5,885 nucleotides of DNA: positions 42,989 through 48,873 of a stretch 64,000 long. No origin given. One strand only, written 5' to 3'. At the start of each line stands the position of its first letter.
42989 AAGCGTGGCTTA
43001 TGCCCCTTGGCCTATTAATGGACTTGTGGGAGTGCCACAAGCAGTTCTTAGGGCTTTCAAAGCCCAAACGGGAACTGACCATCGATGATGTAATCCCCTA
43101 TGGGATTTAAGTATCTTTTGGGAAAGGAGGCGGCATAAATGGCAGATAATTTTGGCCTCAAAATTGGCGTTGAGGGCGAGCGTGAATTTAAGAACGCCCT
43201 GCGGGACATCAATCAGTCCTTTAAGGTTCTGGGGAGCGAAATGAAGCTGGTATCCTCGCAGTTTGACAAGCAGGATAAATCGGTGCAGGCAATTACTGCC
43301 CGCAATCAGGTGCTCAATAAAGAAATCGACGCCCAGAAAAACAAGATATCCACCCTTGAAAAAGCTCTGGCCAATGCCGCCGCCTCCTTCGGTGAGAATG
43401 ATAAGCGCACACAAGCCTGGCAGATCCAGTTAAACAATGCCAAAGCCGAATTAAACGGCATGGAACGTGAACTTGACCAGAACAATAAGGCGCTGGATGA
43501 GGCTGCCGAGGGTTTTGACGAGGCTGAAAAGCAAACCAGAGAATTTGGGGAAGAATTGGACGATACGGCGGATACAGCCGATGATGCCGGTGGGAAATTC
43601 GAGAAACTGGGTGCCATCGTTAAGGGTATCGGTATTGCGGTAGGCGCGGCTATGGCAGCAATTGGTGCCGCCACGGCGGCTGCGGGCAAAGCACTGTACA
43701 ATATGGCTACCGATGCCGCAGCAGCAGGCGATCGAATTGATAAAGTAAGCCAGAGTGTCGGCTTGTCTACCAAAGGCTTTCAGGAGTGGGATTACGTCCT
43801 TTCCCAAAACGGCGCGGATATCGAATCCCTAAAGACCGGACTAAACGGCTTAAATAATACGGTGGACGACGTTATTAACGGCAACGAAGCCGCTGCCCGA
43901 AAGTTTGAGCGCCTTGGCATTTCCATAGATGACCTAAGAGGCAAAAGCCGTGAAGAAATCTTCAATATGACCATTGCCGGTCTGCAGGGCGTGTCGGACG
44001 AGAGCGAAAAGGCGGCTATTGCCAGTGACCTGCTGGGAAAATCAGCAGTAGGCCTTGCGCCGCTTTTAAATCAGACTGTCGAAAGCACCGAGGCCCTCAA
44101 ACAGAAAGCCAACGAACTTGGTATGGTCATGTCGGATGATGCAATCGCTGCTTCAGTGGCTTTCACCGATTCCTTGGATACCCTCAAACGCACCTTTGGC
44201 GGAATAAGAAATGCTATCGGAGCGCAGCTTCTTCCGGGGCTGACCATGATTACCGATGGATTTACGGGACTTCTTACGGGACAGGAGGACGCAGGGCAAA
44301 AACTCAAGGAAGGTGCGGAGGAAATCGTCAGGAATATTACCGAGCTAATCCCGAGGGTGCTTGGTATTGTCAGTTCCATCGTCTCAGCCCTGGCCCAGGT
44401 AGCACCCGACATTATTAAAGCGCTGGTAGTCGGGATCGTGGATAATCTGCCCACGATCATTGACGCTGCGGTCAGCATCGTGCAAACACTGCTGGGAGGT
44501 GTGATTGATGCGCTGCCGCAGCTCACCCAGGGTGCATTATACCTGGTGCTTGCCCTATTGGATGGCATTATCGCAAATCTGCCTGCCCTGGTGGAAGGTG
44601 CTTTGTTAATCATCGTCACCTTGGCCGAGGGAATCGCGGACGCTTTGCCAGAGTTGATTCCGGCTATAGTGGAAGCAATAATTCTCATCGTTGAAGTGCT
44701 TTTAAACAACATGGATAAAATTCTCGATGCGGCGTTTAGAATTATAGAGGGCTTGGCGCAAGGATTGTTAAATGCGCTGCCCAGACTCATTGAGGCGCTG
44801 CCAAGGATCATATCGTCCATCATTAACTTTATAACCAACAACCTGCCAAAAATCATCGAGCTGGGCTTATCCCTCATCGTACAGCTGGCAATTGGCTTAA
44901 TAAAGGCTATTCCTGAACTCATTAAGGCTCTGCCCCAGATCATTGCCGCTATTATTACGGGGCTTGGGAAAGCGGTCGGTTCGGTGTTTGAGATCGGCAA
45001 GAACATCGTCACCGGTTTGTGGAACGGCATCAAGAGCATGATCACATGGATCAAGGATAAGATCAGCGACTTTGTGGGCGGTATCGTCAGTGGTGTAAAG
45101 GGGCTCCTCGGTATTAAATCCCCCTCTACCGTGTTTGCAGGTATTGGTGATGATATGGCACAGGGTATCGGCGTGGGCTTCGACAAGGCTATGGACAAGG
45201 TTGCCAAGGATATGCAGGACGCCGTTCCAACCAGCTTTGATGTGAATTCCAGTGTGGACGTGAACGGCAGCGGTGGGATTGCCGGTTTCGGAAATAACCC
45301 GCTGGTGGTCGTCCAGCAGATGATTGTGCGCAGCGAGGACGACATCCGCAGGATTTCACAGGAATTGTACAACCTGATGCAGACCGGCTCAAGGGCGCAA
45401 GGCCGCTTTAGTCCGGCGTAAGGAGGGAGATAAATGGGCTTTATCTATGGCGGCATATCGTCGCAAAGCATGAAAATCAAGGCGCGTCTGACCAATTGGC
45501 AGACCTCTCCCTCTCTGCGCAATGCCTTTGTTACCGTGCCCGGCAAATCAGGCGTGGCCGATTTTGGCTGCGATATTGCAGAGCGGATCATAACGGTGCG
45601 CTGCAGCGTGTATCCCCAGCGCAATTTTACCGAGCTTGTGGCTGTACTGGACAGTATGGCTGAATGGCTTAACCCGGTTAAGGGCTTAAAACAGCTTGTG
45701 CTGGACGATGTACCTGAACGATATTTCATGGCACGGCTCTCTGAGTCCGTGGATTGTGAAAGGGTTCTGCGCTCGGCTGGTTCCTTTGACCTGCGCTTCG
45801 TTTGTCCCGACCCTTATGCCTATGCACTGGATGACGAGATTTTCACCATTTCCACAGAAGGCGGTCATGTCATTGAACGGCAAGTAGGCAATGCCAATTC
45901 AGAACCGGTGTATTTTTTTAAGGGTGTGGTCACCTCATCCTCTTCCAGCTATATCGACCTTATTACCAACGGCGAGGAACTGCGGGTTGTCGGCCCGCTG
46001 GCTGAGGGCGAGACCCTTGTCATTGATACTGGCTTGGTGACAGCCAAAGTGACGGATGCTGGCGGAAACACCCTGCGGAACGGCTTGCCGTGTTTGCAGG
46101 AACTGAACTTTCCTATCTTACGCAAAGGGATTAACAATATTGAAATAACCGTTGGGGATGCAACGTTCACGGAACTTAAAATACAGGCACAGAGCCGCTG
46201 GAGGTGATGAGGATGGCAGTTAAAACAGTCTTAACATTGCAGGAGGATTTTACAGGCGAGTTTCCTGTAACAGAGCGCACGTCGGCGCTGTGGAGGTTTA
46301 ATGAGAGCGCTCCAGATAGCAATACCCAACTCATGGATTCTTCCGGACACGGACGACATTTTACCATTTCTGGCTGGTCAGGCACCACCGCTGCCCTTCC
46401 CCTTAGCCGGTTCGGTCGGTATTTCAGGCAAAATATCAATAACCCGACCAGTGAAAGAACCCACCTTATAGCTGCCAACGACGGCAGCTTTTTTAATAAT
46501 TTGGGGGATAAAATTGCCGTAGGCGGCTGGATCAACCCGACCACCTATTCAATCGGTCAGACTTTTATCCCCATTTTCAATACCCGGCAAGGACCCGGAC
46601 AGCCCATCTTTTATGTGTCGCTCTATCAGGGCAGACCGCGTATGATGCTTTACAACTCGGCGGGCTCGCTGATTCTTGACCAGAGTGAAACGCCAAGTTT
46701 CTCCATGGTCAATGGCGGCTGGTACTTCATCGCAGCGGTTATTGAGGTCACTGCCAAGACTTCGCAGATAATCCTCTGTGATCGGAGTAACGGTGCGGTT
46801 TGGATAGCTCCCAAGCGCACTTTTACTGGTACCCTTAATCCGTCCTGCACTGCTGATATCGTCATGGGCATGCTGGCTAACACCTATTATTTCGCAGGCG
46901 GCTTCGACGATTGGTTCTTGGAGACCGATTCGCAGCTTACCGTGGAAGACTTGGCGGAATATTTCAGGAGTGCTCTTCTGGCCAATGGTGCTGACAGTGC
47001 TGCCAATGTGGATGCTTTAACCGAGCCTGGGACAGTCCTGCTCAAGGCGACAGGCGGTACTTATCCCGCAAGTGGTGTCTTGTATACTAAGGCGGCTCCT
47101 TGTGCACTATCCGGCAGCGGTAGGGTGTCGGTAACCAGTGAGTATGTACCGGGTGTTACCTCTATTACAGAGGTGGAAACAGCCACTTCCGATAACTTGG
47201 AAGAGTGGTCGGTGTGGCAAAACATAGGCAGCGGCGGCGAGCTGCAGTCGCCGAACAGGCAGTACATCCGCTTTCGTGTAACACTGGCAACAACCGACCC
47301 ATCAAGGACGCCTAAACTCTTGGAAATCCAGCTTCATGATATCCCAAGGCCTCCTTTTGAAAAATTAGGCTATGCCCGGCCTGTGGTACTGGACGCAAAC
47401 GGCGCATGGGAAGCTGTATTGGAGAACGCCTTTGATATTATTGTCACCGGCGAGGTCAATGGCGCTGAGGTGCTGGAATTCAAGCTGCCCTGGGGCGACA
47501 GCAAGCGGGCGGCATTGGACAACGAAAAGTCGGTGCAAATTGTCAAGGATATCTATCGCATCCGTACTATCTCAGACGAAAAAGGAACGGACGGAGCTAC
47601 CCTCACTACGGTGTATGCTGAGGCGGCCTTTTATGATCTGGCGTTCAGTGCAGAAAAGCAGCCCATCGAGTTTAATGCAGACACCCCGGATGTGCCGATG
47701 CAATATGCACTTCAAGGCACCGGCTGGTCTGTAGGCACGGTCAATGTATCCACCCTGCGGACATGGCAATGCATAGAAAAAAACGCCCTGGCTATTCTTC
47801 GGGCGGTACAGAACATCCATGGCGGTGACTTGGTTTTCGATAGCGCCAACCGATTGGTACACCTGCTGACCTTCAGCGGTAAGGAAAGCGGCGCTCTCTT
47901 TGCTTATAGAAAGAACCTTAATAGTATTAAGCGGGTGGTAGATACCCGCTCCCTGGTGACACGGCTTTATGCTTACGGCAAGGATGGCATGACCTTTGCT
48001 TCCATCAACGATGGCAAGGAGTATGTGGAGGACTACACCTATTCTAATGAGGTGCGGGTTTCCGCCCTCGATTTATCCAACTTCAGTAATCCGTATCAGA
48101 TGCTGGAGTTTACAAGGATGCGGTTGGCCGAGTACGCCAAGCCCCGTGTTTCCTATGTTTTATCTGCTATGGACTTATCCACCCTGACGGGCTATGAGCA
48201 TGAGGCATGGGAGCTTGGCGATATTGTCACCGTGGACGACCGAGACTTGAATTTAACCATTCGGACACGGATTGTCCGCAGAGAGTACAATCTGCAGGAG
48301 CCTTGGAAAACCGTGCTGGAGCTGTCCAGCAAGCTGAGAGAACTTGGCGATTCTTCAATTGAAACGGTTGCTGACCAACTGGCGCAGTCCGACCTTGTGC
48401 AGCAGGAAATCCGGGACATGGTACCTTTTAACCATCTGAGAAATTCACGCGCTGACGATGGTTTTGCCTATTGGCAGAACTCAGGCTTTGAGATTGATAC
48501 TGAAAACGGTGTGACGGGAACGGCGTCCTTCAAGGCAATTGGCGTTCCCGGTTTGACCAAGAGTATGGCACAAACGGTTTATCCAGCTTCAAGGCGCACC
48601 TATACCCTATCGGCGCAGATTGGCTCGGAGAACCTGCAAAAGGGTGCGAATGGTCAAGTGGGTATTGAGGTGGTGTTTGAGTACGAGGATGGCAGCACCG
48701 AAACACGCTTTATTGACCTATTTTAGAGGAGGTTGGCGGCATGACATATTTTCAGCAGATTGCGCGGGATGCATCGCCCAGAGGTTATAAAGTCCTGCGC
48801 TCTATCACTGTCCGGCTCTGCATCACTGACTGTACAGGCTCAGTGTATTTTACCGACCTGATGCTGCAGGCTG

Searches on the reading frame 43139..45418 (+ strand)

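Call 82: search_protein_families(library=pfam, proteins=[window:43139-45418:+], max_evalue=0.001)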
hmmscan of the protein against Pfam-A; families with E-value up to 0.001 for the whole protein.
window:43139-45418:+ (760 aa): 3 families
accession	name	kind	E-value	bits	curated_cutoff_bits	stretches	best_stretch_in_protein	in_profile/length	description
PF00261.25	Tropomyosin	-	3.7e-07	30.3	38.6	1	30-162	24-156/242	Tropomyosin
PF05701.16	WEMBL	-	6.5e-06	25.6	35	1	14-230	281-490/562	Weak chloroplast movement under blue light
PF09728.14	Taxilin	-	0.00025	20.8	30.3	0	16-76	235-295/302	Myosin-like coiled-coil protein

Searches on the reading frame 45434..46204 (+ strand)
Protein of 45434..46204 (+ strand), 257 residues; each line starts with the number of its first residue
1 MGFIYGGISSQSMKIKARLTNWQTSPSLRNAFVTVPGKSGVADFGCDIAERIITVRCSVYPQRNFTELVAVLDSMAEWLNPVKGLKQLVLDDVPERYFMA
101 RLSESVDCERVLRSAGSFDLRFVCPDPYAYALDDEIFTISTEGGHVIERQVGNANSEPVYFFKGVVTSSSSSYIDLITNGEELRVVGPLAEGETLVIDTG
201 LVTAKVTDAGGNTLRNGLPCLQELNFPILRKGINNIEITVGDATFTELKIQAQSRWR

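Call 82: search_protein_families(library=pfam, proteins=[window:45434-46204:+], max_evalue=0.001)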
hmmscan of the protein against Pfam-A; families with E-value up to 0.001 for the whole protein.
window:45434-46204:+ (257 aa): 1 family
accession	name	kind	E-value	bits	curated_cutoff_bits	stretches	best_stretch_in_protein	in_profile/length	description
PF05709.17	Sipho_tail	-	1.4e-08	35.4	24.2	1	24-124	21-118/118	Phage tail protein RIFT-related domain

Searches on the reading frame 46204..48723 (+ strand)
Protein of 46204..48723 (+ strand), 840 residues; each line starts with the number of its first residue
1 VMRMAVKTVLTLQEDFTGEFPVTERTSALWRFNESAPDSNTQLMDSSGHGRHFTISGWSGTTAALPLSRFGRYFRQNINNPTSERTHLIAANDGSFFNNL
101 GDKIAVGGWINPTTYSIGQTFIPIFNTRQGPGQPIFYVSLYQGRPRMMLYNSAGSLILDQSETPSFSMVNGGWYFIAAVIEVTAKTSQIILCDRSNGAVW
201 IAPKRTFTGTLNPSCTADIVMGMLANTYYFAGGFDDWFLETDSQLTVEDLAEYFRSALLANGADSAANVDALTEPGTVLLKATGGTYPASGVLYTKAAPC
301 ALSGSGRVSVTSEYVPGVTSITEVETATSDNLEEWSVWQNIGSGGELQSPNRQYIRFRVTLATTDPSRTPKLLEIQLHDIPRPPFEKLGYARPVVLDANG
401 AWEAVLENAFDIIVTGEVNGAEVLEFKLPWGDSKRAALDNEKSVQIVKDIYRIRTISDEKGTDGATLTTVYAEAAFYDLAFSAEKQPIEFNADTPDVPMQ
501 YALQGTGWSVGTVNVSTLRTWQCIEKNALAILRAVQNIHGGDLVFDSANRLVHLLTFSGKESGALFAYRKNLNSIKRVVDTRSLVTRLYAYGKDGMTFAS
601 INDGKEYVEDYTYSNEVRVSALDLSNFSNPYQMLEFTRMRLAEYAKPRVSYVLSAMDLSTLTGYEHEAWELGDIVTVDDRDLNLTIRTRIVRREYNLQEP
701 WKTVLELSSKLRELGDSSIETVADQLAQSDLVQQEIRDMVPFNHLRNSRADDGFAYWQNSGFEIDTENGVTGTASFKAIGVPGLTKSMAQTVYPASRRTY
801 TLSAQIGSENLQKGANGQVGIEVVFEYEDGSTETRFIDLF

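Call 82: search_protein_families(library=pfam, proteins=[window:46204-48723:+], max_evalue=0.001)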
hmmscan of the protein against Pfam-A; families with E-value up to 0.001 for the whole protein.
window:46204-48723:+ (840 aa): 2 families
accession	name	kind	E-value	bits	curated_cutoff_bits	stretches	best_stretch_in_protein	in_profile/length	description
PF06605.17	Prophage_tail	-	1.2e-76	258.1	31.3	1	476-719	1-248/250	Prophage endopeptidase tail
PF18994.6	Prophage_tailD1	-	6.2e-13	49.2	23.6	1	393-474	1-84/84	Prophage endopeptidase tail N-terminal domain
